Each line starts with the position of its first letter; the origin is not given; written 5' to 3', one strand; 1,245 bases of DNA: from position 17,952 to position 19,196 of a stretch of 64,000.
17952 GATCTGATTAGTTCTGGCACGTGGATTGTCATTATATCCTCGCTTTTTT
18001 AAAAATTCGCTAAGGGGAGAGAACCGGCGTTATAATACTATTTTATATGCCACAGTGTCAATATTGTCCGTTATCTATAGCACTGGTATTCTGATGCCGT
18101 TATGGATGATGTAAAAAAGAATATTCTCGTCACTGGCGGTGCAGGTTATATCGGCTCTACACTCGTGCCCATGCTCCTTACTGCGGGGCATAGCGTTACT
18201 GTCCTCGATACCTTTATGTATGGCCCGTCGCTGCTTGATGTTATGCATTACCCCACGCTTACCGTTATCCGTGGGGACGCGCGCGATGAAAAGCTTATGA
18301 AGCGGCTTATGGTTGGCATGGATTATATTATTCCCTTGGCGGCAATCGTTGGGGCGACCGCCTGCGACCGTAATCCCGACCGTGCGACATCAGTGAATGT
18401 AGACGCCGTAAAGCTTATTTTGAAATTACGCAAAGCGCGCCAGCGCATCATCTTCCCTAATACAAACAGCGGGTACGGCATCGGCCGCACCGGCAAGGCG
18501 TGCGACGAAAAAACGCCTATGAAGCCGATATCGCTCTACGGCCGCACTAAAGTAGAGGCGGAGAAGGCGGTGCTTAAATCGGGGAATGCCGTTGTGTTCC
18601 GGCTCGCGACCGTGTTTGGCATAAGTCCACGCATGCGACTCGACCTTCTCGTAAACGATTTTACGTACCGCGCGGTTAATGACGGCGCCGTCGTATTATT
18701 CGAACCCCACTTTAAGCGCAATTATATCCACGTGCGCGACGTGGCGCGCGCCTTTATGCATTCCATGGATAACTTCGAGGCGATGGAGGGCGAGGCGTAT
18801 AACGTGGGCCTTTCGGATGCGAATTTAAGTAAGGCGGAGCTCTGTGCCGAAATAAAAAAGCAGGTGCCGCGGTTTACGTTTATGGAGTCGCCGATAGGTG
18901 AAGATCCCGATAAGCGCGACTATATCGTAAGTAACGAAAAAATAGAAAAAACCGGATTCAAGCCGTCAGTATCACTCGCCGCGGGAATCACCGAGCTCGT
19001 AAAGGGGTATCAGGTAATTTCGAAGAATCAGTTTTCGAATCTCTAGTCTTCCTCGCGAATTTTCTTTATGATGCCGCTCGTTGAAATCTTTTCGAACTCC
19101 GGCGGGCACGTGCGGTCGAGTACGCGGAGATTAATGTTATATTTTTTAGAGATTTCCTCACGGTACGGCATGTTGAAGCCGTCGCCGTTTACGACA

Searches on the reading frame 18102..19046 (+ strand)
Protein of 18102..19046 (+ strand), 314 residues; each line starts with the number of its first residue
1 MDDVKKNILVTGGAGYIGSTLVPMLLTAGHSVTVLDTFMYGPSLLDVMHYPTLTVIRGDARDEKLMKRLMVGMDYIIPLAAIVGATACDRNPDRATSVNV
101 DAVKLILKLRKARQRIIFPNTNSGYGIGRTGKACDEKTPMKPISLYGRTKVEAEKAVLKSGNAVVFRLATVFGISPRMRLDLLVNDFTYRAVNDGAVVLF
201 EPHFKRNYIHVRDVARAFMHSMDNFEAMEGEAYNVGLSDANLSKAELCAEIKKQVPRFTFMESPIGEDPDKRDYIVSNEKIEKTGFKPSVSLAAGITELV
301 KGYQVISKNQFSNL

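Call 3: search_protein_families(library=pfam, proteins=[window:18102-19046:+])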
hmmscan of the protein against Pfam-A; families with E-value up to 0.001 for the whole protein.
window:18102-19046:+ (314 aa): 8 families
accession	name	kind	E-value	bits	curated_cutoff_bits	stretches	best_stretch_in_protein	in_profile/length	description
PF01370.27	Epimerase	-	1.6e-31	110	20.9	1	8-236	1-240/240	NAD dependent epimerase/dehydratase family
PF16363.11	GDP_Man_Dehyd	-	9.9e-20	71.7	27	1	9-298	1-331/332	GDP-mannose 4,6 dehydratase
PF04321.23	RmlD_sub_bind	-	7.1e-16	58.6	27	1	7-177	2-157/287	RmlD substrate binding domain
PF01073.25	3Beta_HSD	-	7.1e-14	51.9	22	1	9-165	1-165/280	3-beta hydroxysteroid dehydrogenase/isomerase family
PF05368.20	NmrA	-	1.2e-07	32.1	27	1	5-78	2-75/298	NmrA-like family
PF07993.18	NAD_binding_4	-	3e-06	27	20.1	0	63-175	79-210/258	Male sterility protein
PF02719.21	Polysacc_synt_2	-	4.3e-06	26.6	20.2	1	8-162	1-154/293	Polysaccharide biosynthesis protein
PF13460.12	NAD_binding_10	-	4.6e-05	23.8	27.2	1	12-160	1-134/184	NAD(P)H-binding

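Call 5: search_protein_families(library=ncbifam, proteins=[window:18102-19046:+], max_evalue=0.00001)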
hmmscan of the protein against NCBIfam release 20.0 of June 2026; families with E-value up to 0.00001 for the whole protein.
window:18102-19046:+ (314 aa): 19 families
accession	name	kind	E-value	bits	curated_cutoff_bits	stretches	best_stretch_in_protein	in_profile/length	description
TIGR01179.1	galE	equivalog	6.2e-26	91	262.3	1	7-159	1-158/332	UDP-glucose 4-epimerase GalE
TIGR01181.1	dTDP_gluc_dehyt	equivalog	8.4e-21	74.4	365.1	1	7-304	1-312/321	dTDP-glucose 4,6-dehydratase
TIGR03466.1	HpnA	hypoth_equivalog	9.7e-17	60.8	367.65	1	7-160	2-155/327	hopanoid-associated sugar epimerase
TIGR02197.1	heptose_epim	equivalog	2.6e-16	59.7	274.6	1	8-253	1-258/316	ADP-glyceromanno-heptose 6-epimerase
TIGR04180.1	EDH_00030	hypoth_equivalog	4.1e-16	58.9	475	1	8-255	1-256/297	NAD-dependent 4,6-dehydratase LegB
NF043036.1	ErythonDh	equivalog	5.2e-14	52.2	325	1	7-154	2-157/321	D-erythronate dehydrogenase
NF007956.0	PRK10675.1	subfamily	4.7e-12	45.7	394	1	7-156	2-159/338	UDP-glucose 4-epimerase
TIGR01214.1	rmlD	equivalog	3.1e-11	42.9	224.05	1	8-176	2-155/285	dTDP-4-dehydrorhamnose reductase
NF008872.0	PRK11908.1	equivalog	7.5e-11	41.6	294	1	6-135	2-132/349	bifunctional UDP-4-keto-pentose/UDP-xylose synthase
TIGR03589.1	PseB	equivalog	5.6e-10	38.7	407.75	1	5-167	4-155/324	UDP-N-acetylglucosamine 4,6-dehydratase (inverting)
NF042423.1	oxyalk_red_Shew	equivalog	1.5e-09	37.4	580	1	6-164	9-163/331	2-alkyl-3-oxoalkanoate reductase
NF042422.1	oxyalk_red_OleD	equivalog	2e-09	37.3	580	1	7-178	2-167/329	2-alkyl-3-oxoalkanoate reductase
NF005998.1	PRK08125.1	equivalog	4.5e-08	31.9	777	1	5-130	315-441/649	bifunctional UDP-4-amino-4-deoxy-L-arabinose formyltransferase/UDP-glucuronic acid oxidase ArnA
NF052578.1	StrlDmthSdmBMthl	equivalog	6.1e-08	32.8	600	1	8-160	3-154/328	sterol demethylase protein SdmB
TIGR01746.1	Thioester-redct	subfamily_domain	3.7e-07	29.7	213.35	0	64-253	80-279/371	thioester reductase domain-containing protein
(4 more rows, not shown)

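Call 21: search_solved_structures(query=window:18102-19046:+, max_evalue=1e-15)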
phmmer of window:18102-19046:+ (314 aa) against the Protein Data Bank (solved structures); distinct sequences matched with E-value up to 1e-15: 7.
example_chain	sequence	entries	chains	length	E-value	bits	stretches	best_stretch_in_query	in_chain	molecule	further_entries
6vo6_A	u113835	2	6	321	7e-110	370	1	5-313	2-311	Putative sugar-nucleotide epimerase/dehydratease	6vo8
8rdg_A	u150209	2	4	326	5.7e-23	84.7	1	7-298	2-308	SDR family NAD(P)-dependent oxidoreductase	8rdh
8rdi_A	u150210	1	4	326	2.1e-22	82.9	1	7-298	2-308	SDR family NAD(P)-dependent oxidoreductase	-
6wjb_A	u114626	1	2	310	1.1e-18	70.6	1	6-240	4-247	NAD-dependent epimerase/dehydratase family protein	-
6wj9_A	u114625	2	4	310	5.5e-18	68.3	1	6-240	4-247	NAD-dependent epimerase/dehydratase family protein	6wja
4zrm_A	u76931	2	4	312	4.5e-17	65.4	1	6-300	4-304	UDP-glucose 4-epimerase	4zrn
3ehe_A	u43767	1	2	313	3.5e-16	62.4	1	8-293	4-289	UDP-glucose 4-epimerase (GalE-1)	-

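Call 74: search_solved_structures(query=window:18102-19046:+, max_evalue=1e-50, show_alignments=1)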
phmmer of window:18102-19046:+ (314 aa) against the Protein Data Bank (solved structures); distinct sequences matched with E-value up to 1e-50: 1.
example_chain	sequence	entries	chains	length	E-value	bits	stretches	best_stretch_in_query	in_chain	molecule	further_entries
6vo6_A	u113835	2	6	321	7e-110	370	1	5-313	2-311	Putative sugar-nucleotide epimerase/dehydratease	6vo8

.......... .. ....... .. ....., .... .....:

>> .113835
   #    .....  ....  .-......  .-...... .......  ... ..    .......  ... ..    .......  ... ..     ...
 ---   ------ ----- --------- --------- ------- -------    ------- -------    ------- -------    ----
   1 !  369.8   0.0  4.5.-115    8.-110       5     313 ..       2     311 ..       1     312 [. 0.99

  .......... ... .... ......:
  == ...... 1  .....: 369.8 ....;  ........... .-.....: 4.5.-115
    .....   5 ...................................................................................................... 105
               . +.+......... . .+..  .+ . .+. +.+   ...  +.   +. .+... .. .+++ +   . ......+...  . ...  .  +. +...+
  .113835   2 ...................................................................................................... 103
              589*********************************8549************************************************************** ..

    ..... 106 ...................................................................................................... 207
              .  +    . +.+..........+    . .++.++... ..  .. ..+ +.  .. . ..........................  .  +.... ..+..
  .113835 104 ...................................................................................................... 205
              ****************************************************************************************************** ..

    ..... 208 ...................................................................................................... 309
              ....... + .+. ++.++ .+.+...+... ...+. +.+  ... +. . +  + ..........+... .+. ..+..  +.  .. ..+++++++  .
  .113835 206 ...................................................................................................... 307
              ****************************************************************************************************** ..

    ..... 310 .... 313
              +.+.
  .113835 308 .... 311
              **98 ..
